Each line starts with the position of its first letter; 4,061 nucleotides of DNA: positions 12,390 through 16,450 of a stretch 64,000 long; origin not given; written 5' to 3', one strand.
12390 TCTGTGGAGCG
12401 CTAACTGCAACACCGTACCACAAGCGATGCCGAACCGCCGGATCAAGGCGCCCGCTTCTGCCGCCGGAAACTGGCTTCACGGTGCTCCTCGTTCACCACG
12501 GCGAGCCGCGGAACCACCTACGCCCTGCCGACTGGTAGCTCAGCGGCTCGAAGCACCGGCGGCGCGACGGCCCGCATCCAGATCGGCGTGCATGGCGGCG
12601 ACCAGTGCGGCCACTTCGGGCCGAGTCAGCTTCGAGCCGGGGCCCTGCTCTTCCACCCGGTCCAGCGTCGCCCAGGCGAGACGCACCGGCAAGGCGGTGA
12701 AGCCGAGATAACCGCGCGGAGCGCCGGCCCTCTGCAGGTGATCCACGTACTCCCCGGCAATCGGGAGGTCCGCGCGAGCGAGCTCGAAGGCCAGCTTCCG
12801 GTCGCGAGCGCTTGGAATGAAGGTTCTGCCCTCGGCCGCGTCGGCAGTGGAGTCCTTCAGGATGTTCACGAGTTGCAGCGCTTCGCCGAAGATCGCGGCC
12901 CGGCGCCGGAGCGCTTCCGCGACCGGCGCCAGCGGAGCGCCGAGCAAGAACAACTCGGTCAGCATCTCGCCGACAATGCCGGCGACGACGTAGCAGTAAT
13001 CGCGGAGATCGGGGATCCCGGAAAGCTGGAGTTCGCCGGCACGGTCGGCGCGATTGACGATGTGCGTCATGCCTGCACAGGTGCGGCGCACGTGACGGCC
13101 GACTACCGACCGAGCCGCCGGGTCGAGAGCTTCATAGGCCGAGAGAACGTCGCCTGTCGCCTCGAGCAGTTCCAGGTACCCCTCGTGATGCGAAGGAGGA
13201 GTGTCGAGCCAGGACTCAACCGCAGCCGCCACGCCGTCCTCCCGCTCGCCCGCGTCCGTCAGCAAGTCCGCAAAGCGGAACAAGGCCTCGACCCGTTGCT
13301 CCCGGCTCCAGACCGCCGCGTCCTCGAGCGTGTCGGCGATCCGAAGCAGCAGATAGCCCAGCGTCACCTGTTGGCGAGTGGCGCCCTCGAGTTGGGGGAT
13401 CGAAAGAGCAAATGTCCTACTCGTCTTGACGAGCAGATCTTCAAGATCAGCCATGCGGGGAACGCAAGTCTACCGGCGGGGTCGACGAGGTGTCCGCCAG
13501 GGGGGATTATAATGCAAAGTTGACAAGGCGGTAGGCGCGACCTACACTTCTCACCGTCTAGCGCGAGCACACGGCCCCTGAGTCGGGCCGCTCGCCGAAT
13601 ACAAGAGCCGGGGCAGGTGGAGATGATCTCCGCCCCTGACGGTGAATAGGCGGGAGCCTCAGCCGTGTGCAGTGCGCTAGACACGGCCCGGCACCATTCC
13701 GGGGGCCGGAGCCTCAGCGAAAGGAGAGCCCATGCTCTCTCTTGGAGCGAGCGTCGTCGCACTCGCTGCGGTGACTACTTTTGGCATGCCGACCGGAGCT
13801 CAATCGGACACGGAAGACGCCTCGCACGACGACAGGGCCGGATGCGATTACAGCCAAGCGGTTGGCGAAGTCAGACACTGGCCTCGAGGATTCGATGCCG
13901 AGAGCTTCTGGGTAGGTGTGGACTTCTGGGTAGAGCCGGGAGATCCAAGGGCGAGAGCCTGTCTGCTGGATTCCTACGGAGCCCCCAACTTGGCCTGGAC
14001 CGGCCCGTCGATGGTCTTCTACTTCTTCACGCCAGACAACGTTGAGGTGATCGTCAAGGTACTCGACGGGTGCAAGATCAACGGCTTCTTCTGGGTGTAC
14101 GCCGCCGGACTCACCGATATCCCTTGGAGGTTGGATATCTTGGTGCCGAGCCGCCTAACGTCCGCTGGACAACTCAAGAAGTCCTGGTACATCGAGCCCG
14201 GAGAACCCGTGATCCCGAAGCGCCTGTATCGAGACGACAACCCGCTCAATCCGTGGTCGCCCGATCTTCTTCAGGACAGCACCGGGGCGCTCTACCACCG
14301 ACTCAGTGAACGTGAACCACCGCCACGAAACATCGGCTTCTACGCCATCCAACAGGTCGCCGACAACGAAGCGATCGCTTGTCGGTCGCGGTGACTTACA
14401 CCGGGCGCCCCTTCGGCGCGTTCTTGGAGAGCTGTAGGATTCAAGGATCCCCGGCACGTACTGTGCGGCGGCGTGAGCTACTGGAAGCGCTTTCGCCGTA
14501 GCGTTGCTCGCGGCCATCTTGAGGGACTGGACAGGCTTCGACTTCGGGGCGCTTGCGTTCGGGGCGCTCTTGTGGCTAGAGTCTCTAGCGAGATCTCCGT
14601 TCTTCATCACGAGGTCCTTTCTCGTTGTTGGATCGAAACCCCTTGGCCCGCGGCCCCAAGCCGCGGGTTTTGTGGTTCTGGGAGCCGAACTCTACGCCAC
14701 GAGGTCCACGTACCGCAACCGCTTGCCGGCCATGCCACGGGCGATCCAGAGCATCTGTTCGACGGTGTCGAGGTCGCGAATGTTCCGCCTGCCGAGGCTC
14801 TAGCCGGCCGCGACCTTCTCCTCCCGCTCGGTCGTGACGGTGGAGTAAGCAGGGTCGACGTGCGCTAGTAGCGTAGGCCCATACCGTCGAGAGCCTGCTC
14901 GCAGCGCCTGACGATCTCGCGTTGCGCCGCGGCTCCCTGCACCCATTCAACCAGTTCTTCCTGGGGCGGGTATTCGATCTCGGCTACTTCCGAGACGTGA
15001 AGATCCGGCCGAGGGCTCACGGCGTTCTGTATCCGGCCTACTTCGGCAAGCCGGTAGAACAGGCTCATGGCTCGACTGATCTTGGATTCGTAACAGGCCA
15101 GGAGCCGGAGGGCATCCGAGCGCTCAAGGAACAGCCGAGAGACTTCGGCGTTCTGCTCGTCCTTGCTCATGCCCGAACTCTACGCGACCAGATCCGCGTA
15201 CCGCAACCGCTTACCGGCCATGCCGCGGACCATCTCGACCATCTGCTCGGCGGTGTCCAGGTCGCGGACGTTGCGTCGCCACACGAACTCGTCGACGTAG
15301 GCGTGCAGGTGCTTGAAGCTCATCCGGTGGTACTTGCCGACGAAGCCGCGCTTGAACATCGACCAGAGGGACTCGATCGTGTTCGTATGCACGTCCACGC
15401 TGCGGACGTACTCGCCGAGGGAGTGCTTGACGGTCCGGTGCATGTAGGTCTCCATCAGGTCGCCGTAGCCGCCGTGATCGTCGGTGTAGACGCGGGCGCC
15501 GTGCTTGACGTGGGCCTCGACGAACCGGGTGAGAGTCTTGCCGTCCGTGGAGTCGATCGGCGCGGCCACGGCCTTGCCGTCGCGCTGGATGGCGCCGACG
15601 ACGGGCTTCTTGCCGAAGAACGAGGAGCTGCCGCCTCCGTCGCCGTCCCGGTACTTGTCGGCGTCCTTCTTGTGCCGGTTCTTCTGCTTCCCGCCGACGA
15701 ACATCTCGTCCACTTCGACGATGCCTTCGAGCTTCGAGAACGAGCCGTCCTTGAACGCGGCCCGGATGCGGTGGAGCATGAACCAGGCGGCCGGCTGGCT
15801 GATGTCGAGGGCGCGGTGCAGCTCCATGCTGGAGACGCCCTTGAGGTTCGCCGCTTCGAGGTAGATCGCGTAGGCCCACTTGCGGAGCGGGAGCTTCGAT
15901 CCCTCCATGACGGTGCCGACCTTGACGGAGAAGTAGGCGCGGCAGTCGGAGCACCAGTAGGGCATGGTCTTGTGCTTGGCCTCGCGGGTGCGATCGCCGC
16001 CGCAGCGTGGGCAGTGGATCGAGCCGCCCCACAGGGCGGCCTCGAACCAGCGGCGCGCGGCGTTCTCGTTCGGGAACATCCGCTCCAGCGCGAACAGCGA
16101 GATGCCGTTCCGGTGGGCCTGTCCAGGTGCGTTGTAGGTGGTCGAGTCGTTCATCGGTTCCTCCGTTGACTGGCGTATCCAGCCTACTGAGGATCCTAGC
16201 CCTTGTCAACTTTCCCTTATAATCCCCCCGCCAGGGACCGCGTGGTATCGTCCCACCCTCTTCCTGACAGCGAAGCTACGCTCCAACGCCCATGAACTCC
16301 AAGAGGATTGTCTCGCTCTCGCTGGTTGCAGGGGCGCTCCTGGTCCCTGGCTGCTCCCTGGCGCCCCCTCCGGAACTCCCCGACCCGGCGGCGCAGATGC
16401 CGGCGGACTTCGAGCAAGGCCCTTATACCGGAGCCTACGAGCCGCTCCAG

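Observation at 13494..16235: A 2.7-kb IS1595-family element that carries passenger genes and has transposed at least twice as one unit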

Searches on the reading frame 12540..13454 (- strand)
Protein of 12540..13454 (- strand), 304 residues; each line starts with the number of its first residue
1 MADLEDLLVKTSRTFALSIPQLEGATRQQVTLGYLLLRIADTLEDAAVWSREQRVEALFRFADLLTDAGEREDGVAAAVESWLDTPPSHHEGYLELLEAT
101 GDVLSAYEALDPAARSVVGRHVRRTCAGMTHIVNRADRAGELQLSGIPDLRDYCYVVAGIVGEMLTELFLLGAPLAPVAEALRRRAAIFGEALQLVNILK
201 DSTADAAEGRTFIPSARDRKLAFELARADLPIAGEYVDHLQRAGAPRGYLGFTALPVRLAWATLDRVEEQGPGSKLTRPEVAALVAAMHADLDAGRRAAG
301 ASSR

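Call 8: search_protein_families(library=pfam, proteins=[window:12540-13454:-], max_evalue=0.01)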
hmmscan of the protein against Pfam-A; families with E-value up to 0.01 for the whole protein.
window:12540-13454:- (304 aa): 1 family
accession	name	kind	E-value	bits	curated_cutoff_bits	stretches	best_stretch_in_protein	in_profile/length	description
PF00494.24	SQS_PSY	-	4.6e-30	105.7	26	1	10-215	3-174/263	Squalene/phytoene synthase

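Call 44: find_encoding_contigs(protein=window:12540-13454:-, flank=4000, max_places=10)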
Protein window:12540-13454:- (304 aa): 2 contigs read that carry it; 1 place shown.
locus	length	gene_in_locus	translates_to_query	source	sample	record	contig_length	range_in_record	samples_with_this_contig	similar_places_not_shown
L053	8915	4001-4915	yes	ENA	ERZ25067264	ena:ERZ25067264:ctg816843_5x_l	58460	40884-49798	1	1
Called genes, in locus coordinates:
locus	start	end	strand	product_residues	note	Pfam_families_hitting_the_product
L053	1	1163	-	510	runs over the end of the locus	PF02321:OEP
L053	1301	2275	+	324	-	PF12760:Zn_ribbon_IS1595 (weak), PF12762:DDE_Tnp_IS1595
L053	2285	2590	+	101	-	-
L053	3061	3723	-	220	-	-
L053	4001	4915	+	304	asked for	PF00494:SQS_PSY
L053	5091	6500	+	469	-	-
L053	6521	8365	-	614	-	PF21185:RecD_N, PF00580:UvrD-helicase, PF05127:NAT10_TcmA_helicase (weak), PF13086:AAA_11 (faint), PF13245:AAA_19, PF13604:AAA_30, PF01443:Viral_helicase1 (weak), PF13538:UvrD_C_2, +2 more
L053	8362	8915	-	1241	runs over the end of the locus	PF00580:UvrD-helicase, PF13245:AAA_19, PF13361:UvrD_C, PF13538:UvrD_C_2 (faint)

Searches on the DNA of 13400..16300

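Call 60: search_rna_families(source=window, start=13400, end=16300, threshold=evalue, max_evalue=1)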
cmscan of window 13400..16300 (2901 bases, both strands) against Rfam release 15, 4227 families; matches with E-value up to 1: 0.
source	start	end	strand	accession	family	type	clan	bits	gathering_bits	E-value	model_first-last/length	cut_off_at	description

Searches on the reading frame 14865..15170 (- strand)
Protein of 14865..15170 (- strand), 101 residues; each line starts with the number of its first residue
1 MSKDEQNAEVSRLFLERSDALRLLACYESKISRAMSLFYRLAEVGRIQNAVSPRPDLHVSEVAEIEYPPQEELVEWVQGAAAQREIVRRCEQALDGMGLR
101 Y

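Call 8: search_protein_families(library=pfam, proteins=[window:14865-15170:-], max_evalue=0.01)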
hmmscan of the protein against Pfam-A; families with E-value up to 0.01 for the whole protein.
window:14865-15170:- (101 aa): 0 families

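Call 9: search_protein_families(library=ncbifam, proteins=[window:14865-15170:-], max_evalue=0.01)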
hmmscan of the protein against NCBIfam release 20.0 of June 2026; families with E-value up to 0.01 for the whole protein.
window:14865-15170:- (101 aa): 0 families

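Call 46: find_homologous_proteins(query=window:14865-15170:-, max_evalue=0.01)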
Query window:14865-15170:- (101 aa): 1 proteins with E <= 0.01 among 11 candidates.
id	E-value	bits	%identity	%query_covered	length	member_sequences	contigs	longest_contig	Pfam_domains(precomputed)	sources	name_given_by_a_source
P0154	4.3e-58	211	100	100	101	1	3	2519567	-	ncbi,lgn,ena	-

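Call 53: search_protein_families(library=phrogs, proteins=[window:14865-15170:-, L054:2514-3215:-], max_evalue=0.01)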
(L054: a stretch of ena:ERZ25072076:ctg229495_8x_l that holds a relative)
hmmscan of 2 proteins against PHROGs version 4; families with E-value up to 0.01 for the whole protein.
window:14865-15170:- (101 aa): 0 families

L054:2514-3215:- (233 aa): 0 families

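Call 54: search_protein_families(library=padloc, proteins=[window:14865-15170:-, L054:2514-3215:-], max_evalue=0.01)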
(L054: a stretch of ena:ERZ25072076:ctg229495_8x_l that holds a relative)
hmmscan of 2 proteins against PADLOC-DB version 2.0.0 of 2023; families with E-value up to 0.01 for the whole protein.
window:14865-15170:- (101 aa): 0 families

L054:2514-3215:- (233 aa): 0 families
